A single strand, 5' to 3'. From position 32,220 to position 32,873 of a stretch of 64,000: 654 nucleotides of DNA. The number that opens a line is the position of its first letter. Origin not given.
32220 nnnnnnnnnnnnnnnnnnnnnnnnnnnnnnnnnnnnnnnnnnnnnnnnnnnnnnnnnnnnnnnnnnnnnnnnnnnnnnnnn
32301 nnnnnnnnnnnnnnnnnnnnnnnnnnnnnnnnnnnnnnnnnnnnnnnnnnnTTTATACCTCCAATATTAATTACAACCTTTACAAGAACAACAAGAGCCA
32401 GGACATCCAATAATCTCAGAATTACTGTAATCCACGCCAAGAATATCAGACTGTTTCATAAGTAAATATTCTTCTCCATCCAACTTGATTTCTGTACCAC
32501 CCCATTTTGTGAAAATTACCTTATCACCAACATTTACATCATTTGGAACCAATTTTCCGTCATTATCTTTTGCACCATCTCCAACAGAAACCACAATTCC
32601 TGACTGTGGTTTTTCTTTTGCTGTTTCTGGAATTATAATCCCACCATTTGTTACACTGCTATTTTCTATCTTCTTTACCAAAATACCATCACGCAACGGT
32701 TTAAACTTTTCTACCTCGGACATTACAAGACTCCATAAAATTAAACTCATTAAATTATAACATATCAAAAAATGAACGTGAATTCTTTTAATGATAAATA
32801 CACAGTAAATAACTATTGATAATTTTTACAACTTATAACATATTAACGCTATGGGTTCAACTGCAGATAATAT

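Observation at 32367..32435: GroES carries a ~22-aa C-terminal extension ending in a five-cysteine cluster (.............)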

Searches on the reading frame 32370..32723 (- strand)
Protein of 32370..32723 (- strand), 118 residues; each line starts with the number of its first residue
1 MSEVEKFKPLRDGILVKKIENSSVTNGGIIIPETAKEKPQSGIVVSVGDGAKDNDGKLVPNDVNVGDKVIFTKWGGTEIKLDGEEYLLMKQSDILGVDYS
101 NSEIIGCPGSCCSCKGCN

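Call 3: find_homologous_proteins(query=window:32370-32723:-)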
Query seq(118 aa) (118 aa): 7997 proteins with E <= 0.001 among 8000 candidates; the best 120 are listed.
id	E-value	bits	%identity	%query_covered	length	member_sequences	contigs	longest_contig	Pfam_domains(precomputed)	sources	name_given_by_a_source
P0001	7.5e-68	244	93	100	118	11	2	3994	PF00166.27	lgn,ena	-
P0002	1.5e-60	220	83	100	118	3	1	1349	PF00166.27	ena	-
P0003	1.3e-53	198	73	100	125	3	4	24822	PF00166.27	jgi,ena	-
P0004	3.2e-49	184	77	84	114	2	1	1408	PF00166.27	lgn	-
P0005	6.2e-48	179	69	84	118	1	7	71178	PF00166.27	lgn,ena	-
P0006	2.6e-47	177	74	84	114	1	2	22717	PF00166.27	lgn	-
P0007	3.1e-47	177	68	99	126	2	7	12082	PF00166.27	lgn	-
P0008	2.7e-46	174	70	86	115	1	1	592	PF00166.27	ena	-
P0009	5.8e-45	170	59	73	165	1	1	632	PF00166.27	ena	-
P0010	3.3e-42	161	70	79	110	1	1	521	PF00166.27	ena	-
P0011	5.5e-33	131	65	77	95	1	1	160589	PF00166.27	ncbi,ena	-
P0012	7.0e-33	131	63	82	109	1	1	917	PF00166.27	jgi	jgi:chaperonin GroES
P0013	1.3e-32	130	64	78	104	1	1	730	PF00166.27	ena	-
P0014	2.8e-32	129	62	82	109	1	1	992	PF00166.27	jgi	jgi:chaperonin GroES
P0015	3.1e-32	129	61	78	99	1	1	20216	PF00166.27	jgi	jgi:chaperonin GroES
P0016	3.2e-32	129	64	78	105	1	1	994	PF00166.27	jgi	jgi:chaperonin GroES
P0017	3.3e-32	129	66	78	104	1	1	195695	PF00166.27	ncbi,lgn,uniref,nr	ncbi:co-chaperone GroES [Mesorhizobium sp. VK9D]|uniref:co-chaperone GroES n=1 Tax=Mesorhizobium aus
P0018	3.7e-32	129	62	78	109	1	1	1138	PF00166.27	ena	-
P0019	4.4e-32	128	61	78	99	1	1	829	PF00166.27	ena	-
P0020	4.6e-32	128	61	84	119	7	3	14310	PF00166.27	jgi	jgi:chaperonin GroES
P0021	6.6e-32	128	61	78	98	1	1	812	PF00166.27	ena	-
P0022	6.7e-32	128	63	78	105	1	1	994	PF00166.27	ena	-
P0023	6.8e-32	128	60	81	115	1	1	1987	PF00166.27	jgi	jgi:chaperonin GroES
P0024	7.2e-32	128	61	78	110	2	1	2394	PF00166.27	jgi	jgi:chaperonin GroES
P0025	7.6e-32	128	59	83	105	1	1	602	PF00166.27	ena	-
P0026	8.1e-32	127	66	77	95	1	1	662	PF00166.27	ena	-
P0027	8.4e-32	127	62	78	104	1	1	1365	PF00166.27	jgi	-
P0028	8.7e-32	127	64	78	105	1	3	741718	PF00166.27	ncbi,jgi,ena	jgi:chaperonin GroES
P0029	9.0e-32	127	66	77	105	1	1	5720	PF00166.27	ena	-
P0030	9.8e-32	127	62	78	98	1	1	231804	PF00166.27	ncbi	-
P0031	9.9e-32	127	64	78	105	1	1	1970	PF00166.27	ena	-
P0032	1.0e-31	127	63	78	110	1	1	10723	PF00166.27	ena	-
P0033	1.0e-31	127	63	77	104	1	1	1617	PF00166.27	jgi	jgi:chaperonin GroES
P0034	1.0e-31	127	62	78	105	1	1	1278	PF00166.27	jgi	jgi:chaperonin GroES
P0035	1.2e-31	127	65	78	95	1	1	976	PF00166.27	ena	-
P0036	1.2e-31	127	63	78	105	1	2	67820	PF00166.27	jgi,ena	-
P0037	1.3e-31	127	65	77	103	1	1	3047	PF00166.27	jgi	jgi:chaperonin GroES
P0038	1.3e-31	127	60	83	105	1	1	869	PF00166.27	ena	-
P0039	1.3e-31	127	58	85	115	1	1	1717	PF00166.27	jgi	jgi:chaperonin GroES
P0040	1.3e-31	127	64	78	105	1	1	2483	PF00166.27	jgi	jgi:chaperonin GroES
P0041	1.3e-31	127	60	82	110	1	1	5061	PF00166.27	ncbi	ncbi:MAG TPA: co-chaperone GroES [Roseiarcus sp.]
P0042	1.5e-31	127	63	77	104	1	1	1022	PF00166.27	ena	-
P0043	1.5e-31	127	66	77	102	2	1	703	PF00166.27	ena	-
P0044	1.5e-31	127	64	77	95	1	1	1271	PF00166.27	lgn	-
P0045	1.6e-31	127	64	78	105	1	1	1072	PF00166.27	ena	-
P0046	1.6e-31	127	62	78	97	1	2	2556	PF00166.27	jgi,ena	jgi:chaperonin GroES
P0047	1.6e-31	126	65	78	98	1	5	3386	PF00166.27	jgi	jgi:chaperonin GroES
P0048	1.6e-31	126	62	81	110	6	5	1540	PF00166.27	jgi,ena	-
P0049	1.7e-31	126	62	78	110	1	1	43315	PF00166.27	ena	-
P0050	1.7e-31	126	61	78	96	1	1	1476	PF00166.27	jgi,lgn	jgi:chaperonin GroES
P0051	1.7e-31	126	60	84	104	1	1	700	PF00166.27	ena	-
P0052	1.8e-31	126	63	82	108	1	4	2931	PF00166.27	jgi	jgi:chaperonin GroES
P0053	1.8e-31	126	62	78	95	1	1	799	PF00166.27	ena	-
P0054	1.9e-31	126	61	78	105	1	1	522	PF00166.27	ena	-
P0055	1.9e-31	126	60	82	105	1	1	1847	PF00166.27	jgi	-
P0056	1.9e-31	126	60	82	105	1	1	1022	PF00166.27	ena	-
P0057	1.9e-31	126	62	78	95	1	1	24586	PF00166.27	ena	-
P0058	2.0e-31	126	55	87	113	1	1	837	PF00166.27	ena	-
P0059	2.1e-31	126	61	78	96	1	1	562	PF00166.27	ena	-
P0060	2.2e-31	126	60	78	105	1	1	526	PF00166.27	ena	-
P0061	2.2e-31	126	64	77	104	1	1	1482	PF00166.27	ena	-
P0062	2.2e-31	126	62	78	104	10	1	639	PF00166.27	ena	-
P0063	2.4e-31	126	63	78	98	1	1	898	PF00166.27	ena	-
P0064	2.5e-31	126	61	78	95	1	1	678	PF00166.27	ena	-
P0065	2.6e-31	126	63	77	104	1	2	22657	PF00166.27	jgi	jgi:chaperonin GroES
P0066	2.7e-31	126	61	80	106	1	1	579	PF00166.27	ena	-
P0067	2.7e-31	126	64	78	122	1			PF00166.27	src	-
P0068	2.7e-31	126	59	81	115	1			PF00166.27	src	-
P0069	2.7e-31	126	60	77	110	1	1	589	PF00166.27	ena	-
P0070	2.8e-31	126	63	78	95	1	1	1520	PF00166.27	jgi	jgi:chaperonin GroES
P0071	2.8e-31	126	63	78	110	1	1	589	PF00166.27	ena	-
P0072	2.9e-31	126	62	78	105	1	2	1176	PF00166.27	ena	-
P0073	2.9e-31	126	57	83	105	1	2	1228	PF00166.27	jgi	jgi:chaperonin GroES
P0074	3.0e-31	126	65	78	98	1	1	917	PF00166.27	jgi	jgi:chaperonin GroES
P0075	3.0e-31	126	60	77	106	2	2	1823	PF00166.27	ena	-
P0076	3.0e-31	126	59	84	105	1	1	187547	PF00166.27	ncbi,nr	ncbi:MAG TPA: co-chaperone GroES [Devosia sp.]|nr:co-chaperone GroES [Devosia sp.]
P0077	3.1e-31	126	62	78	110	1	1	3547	PF00166.27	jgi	jgi:chaperonin GroES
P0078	3.1e-31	126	62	78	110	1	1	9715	PF00166.27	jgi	jgi:chaperonin GroES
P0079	3.1e-31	126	66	77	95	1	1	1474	PF00166.27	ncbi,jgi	-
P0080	3.2e-31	126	62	78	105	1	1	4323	PF00166.27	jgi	jgi:chaperonin GroES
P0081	3.2e-31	126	63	77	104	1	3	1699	PF00166.27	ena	-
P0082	3.3e-31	125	58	89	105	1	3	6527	PF00166.27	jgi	jgi:chaperonin GroES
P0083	3.4e-31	125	63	77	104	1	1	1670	PF00166.27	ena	-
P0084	3.4e-31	125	63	78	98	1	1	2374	PF00166.27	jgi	jgi:chaperonin GroES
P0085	3.4e-31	125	59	82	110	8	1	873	PF00166.27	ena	-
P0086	3.5e-31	125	65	78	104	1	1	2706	PF00166.27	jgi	jgi:chaperonin GroES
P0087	3.6e-31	125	58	83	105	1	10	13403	PF00166.27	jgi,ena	-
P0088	3.6e-31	125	59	83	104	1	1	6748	PF00166.27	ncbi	-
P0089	3.8e-31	125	61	78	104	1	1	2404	PF00166.27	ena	-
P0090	3.8e-31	125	65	78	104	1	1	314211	PF00166.27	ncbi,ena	-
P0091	3.8e-31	125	58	83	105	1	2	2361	PF00166.27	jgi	jgi:chaperonin GroES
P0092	4.0e-31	125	61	78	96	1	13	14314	PF00166.27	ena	-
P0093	4.0e-31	125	62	78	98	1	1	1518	PF00166.27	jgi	jgi:chaperonin GroES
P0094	4.3e-31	125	57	83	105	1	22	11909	PF00166.27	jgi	jgi:chaperonin GroES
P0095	4.3e-31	125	66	77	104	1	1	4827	PF00166.27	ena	-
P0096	4.3e-31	125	65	78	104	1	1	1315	PF00166.27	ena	-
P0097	4.3e-31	125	62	78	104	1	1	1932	PF00166.27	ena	-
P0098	4.4e-31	125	61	78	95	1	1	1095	PF00166.27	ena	-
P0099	4.5e-31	125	62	78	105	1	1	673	PF00166.27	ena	-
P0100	4.5e-31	125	61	78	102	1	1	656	PF00166.27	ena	-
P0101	4.5e-31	125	64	78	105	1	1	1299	PF00166.27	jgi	jgi:chaperonin GroES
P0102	4.6e-31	125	62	77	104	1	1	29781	PF00166.27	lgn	-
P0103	4.8e-31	125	64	78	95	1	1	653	PF00166.27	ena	-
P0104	4.8e-31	125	61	78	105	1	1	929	PF00166.27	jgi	jgi:chaperonin GroES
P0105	4.8e-31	125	61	78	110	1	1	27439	PF00166.27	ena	-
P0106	5.1e-31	125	63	78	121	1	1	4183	PF00166.27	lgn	-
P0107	5.1e-31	125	62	78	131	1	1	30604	PF00166.27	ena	-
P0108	5.1e-31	125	60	82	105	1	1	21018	PF00166.27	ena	-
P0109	5.3e-31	125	59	77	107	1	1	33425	PF00166.27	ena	-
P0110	5.7e-31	125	62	78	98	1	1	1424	PF00166.27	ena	-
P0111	5.9e-31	125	61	78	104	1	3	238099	PF00166.27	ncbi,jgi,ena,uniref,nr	ncbi:co-chaperone GroES [Labrys wisconsinensis]|uniref:Co-chaperonin GroES n=1 Tax=Labrys wisconsine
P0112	5.9e-31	125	65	77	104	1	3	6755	PF00166.27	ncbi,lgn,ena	-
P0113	6.1e-31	125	63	78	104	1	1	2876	PF00166.27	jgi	jgi:chaperonin GroES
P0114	6.3e-31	125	61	78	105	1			PF00166.27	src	-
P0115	6.4e-31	125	63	78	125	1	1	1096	PF00166.27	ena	-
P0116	6.4e-31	125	62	78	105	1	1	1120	PF00166.27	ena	-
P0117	6.4e-31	125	62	78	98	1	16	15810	PF00166.27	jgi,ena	jgi:chaperonin GroES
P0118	6.6e-31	124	63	78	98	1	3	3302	PF00166.27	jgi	jgi:chaperonin GroES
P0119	6.6e-31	124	63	78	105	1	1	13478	PF00166.27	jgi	jgi:chaperonin GroES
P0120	6.6e-31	124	64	77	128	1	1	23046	PF00166.27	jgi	jgi:chaperonin GroES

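Call 4: search_protein_families(library=pfam, proteins=[window:32370-32723:-], max_evalue=1)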
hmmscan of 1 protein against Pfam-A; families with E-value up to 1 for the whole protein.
seq(118 aa): 1 family
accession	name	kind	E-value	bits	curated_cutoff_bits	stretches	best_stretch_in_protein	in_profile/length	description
PF00166.26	Cpn10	-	2.7e-33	114.3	21.1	1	6-97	1-92/93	Chaperonin 10 Kd subunit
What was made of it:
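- On Metallothionein families (Pfam): Call 4, with E up to 1, returned only Cpn10.
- On 4Fe-4S ferredoxin-type cluster motif: No Fer4 hit (call 4).
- Closest known: Bacterial metallothioneins. Different: No Pfam metallothionein model matches it (call 4).
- Checked: Pfam Cpn10 covers residues 6-97 only (call 4), so residues 98-118 (21 aa, five Cys) are the extension.
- The tail has no histidine in the window protein and no detectable similarity to HspA domain B or to any Pfam metallothionein or ferredoxin model (call 4, E up to 1). No Fer4-type Pfam hit was found (call 4).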

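Call 8: find_encoding_contigs(protein=window:32370-32723:-, flank=3000, max_places=6)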
Protein seq(118 aa) (118 aa): 18 contigs read that carry it; 6 places shown.
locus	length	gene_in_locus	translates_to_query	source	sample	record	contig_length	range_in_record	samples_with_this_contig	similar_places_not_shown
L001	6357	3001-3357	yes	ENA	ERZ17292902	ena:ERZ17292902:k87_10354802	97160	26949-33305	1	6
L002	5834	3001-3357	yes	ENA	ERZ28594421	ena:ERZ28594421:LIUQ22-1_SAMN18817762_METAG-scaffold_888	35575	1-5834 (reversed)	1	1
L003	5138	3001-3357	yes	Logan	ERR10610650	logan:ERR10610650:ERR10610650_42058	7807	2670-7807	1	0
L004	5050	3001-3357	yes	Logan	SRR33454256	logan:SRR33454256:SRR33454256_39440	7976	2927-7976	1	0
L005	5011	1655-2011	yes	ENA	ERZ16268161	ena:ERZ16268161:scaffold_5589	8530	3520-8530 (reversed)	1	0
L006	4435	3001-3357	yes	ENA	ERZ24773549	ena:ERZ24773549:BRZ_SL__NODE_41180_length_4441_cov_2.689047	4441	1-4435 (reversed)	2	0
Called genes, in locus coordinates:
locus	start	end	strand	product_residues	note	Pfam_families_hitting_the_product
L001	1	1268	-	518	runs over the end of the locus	PF00884:Sulfatase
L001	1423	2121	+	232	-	PF01027:Bax1-I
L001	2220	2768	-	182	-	PF12844:HTH_19, PF01381:HTH_3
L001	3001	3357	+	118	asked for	PF00166:Cpn10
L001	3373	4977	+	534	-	PF00118:Cpn60_TCP1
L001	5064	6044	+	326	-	PF00072:Response_reg (faint)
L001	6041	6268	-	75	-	-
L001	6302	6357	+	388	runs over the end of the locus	PF01168:Ala_racemase_N, PF00842:Ala_racemase_C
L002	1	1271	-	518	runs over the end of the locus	PF00884:Sulfatase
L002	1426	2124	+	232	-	PF01027:Bax1-I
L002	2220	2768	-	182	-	PF12844:HTH_19, PF01381:HTH_3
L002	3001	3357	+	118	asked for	PF00166:Cpn10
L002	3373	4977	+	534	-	PF00118:Cpn60_TCP1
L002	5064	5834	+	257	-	?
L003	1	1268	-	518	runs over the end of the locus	PF00884:Sulfatase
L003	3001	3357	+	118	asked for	PF00166:Cpn10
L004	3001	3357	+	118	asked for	PF00166:Cpn10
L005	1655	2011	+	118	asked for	PF00166:Cpn10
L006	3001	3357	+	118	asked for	PF00166:Cpn10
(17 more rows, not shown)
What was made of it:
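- Checked: Stop-codon support: the identical 118-aa protein is called on 18 contigs from independent ENA and Logan assemblies (call 8).
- The identical protein is found on 18 independent contigs (call 8).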

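Call 9: find_related_loci(query=window:32370-32723:-, collection=genome_contigs, flank=6000)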
Query seq(118 aa) (118 aa) in genome_contigs; peptide patterns used: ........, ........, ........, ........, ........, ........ (x = any residue, [..] = any of these).
600 stretches matched a pattern (row limit reached: there are more); 543 encode a relative of the query (tblastn E <= 1e-3); the best 80 are kept; 80 distinct loci.
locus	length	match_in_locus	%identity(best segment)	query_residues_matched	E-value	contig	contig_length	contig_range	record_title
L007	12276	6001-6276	58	6-97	8e-37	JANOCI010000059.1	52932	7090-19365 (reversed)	MAG: Bosea sp. (in: a-proteobacteria) isolate VAR_17_metabat_419 VAR_17_k141_3338833, whole genome shotgun sequence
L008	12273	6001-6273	64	7-97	4e-36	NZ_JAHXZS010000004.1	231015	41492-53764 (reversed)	Aquisediminimonas sediminicola strain CH68-4 NODE_4_length_231015_cov_59.710877, whole genome shotgun sequence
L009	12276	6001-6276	58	6-97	1e-35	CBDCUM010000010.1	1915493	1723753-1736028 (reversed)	MAG: Rhodobacterales bacterium isolate 54aa7a54-9c23-45b2-b241-321a049084e4 genome assembly, contig: contig_10, whole ge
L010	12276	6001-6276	62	6-97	1e-35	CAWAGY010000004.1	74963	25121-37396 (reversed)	MAG: uncultured Alphaproteobacteria bacterium isolate MFD04944.bin.2.74 genome assembly, contig: contig_24535, whole gen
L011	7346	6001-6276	61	6-97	2e-36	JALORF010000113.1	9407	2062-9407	MAG: Beijerinckiaceae bacterium isolate Prado174 scaffold_15475, whole genome shotgun sequence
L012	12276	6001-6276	60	6-97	1e-35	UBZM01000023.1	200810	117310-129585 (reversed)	Rhizobiales bacterium isolate AFS057535 genome assembly, contig: contig_23, whole genome shotgun sequence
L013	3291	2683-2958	62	6-97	2e-35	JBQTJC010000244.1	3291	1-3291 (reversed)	MAG: Sphingosinicella sp. isolate SAR260 c_000000065084, whole genome shotgun sequence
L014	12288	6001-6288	59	2-97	2e-35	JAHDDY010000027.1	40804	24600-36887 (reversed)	MAG: Rhodobacteraceae bacterium isolate MAG-169 ND_770, whole genome shotgun sequence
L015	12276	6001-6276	61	6-97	5e-35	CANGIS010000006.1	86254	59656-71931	MAG: Hyphomicrobiales bacterium isolate Jr-7aug17-127 genome assembly, contig: Jr-7aug17-C369, whole genome shotgun sequ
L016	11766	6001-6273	62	7-97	5e-35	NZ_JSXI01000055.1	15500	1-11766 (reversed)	Sphingomonas sp. ERG5 Contig56, whole genome shotgun sequence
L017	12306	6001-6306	55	7-106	4e-35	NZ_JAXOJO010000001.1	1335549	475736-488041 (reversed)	Sphingomonas sp. ZT3P38 Y660_1, whole genome shotgun sequence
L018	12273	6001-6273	63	7-97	6e-35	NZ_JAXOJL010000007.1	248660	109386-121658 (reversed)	Sphingomonas sp. GB1N7 Y668_7, whole genome shotgun sequence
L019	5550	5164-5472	53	7-116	4e-35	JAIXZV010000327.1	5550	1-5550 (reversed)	MAG: Sphingomonadales bacterium isolate D8_MAG_00061 pond_D8_MAG_00061_000000000358, whole genome shotgun sequence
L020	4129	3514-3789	61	6-97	4e-35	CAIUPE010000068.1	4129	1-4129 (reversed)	MAG: uncultured Rhizobiales bacterium isolate AlinenLipids_bin-0924 genome assembly, contig: bin-0924:068/153, whole gen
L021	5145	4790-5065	59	6-97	5e-35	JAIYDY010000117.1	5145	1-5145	MAG: Hyphomicrobiales bacterium isolate H1_MAG_00050 pond_H1_MAG_00050_000000000114, whole genome shotgun sequence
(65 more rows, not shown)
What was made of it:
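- Tried and rejected: The GTDB genome scan with the GroES protein (call 9) was flooded by generic GroES patterns.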

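Call 26: find_encoding_contigs(protein=P0006, flank=8000, max_places=3)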
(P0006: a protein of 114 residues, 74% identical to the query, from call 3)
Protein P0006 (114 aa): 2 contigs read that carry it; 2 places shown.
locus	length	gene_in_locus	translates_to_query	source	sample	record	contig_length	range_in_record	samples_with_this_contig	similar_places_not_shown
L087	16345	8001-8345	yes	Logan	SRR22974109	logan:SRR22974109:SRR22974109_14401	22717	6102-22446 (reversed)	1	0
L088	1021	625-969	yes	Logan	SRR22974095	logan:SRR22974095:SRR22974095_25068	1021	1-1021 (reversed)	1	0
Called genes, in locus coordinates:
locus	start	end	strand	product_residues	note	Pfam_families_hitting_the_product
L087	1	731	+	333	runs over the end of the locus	?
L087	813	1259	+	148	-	PF02699:YajC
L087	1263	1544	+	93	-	PF05258:DciA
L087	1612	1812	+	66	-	PF01632:Ribosomal_L35p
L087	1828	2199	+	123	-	PF00453:Ribosomal_L20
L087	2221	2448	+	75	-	-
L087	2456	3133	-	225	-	-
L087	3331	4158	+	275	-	-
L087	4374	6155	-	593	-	PF03979:Sigma70_r1_1, PF00140:Sigma70_r1_2, PF04546:Sigma70_ner, PF04542:Sigma70_r2, PF04539:Sigma70_r3, PF04545:Sigma70_r4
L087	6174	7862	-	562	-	PF01807:Zn_ribbon_DnaG, PF08275:DNAG_N, PF01751:Toprim, PF13155:Toprim_2, PF13662:Toprim_4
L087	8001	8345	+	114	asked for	PF00166:Cpn10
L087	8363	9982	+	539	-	PF00118:Cpn60_TCP1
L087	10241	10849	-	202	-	-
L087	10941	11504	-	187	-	PF05198:IF3_N, PF00707:IF3_C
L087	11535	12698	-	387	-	PF01546:Peptidase_M20, PF07687:M20_dimer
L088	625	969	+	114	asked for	PF00166:Cpn10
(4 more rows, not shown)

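Call 27: find_encoding_contigs(protein=P0005, flank=8000, max_places=3)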
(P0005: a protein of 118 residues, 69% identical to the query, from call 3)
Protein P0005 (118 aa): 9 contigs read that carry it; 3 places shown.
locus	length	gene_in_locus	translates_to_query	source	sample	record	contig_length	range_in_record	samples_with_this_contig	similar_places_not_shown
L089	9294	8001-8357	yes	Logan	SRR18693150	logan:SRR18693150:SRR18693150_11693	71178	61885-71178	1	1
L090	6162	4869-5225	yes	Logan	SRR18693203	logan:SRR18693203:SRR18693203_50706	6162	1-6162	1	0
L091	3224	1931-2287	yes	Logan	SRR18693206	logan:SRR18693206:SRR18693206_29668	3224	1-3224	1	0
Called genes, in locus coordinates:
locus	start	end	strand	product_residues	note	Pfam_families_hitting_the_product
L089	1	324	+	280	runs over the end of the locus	PF02653:BPD_transp_2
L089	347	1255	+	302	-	PF00005:ABC_tran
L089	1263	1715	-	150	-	-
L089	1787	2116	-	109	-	PF02033:RBFA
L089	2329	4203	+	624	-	-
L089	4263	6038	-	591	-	PF03979:Sigma70_r1_1, PF00140:Sigma70_r1_2, PF04546:Sigma70_ner, PF04542:Sigma70_r2, PF04539:Sigma70_r3, PF04545:Sigma70_r4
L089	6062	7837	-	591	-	PF01807:Zn_ribbon_DnaG, PF08275:DNAG_N, PF01751:Toprim, PF13362:Toprim_3 (weak), PF13662:Toprim_4, PF13155:Toprim_2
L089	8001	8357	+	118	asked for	PF00166:Cpn10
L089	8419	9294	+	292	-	?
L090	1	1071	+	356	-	?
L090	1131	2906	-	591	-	PF03979:Sigma70_r1_1, PF00140:Sigma70_r1_2, PF04546:Sigma70_ner, PF04542:Sigma70_r2, PF04539:Sigma70_r3, PF04545:Sigma70_r4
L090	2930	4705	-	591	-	PF01807:Zn_ribbon_DnaG, PF08275:DNAG_N, PF01751:Toprim, PF13362:Toprim_3 (weak), PF13662:Toprim_4, PF13155:Toprim_2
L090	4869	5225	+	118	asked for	PF00166:Cpn10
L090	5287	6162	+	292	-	?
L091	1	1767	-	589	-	?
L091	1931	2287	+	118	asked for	PF00166:Cpn10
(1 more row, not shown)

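Call 28: find_encoding_contigs(protein=P0007, flank=6000, max_places=3)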
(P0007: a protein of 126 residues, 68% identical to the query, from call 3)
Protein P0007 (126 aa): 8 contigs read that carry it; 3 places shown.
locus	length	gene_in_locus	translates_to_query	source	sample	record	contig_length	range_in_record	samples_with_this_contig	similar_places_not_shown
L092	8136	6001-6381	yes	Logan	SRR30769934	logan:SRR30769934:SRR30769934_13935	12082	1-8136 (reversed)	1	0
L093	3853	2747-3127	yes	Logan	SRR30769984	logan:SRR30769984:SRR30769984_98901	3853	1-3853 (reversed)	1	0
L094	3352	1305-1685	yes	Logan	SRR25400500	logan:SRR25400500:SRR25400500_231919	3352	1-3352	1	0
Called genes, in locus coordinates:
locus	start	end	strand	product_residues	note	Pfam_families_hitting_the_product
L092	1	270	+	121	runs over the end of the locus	PF00453:Ribosomal_L20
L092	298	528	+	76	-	-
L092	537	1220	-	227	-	-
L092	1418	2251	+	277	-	-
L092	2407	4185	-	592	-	PF03979:Sigma70_r1_1, PF00140:Sigma70_r1_2, PF04546:Sigma70_ner, PF04542:Sigma70_r2, PF04539:Sigma70_r3, PF04545:Sigma70_r4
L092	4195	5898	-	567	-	PF01807:Zn_ribbon_DnaG, PF08275:DNAG_N, PF01751:Toprim, PF13155:Toprim_2, PF13662:Toprim_4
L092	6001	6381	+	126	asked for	PF00166:Cpn10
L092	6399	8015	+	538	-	PF00118:Cpn60_TCP1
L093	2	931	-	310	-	?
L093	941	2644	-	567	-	PF01807:Zn_ribbon_DnaG, PF08275:DNAG_N, PF01751:Toprim, PF13155:Toprim_2, PF13662:Toprim_4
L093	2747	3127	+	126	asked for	PF00166:Cpn10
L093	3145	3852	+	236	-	?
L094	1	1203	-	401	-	?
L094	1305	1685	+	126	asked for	PF00166:Cpn10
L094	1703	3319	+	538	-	PF00118:Cpn60_TCP1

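Call 29: find_encoding_contigs(protein=P0139, flank=6000, max_places=3)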
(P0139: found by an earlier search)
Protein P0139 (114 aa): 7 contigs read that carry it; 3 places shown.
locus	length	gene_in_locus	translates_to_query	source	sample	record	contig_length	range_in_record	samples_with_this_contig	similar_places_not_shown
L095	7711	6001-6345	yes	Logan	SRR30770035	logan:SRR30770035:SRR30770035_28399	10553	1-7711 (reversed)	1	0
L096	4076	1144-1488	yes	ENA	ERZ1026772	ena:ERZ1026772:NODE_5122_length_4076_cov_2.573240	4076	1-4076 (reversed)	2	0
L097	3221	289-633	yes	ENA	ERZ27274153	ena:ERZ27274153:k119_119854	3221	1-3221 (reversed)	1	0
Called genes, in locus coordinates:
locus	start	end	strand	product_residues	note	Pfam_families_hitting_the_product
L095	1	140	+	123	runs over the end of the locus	PF00453:Ribosomal_L20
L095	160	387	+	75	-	-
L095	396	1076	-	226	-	-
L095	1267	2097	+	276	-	-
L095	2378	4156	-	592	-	PF03979:Sigma70_r1_1, PF00140:Sigma70_r1_2, PF04546:Sigma70_ner, PF04542:Sigma70_r2, PF04539:Sigma70_r3, PF04545:Sigma70_r4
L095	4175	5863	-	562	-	PF01807:Zn_ribbon_DnaG, PF08275:DNAG_N, PF01751:Toprim, PF13155:Toprim_2, PF13662:Toprim_4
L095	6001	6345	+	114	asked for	PF00166:Cpn10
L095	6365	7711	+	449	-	?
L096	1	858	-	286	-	?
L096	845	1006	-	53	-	PF01807:Zn_ribbon_DnaG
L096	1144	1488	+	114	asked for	PF00166:Cpn10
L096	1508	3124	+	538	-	PF00118:Cpn60_TCP1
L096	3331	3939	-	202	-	-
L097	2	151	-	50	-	?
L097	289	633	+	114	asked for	PF00166:Cpn10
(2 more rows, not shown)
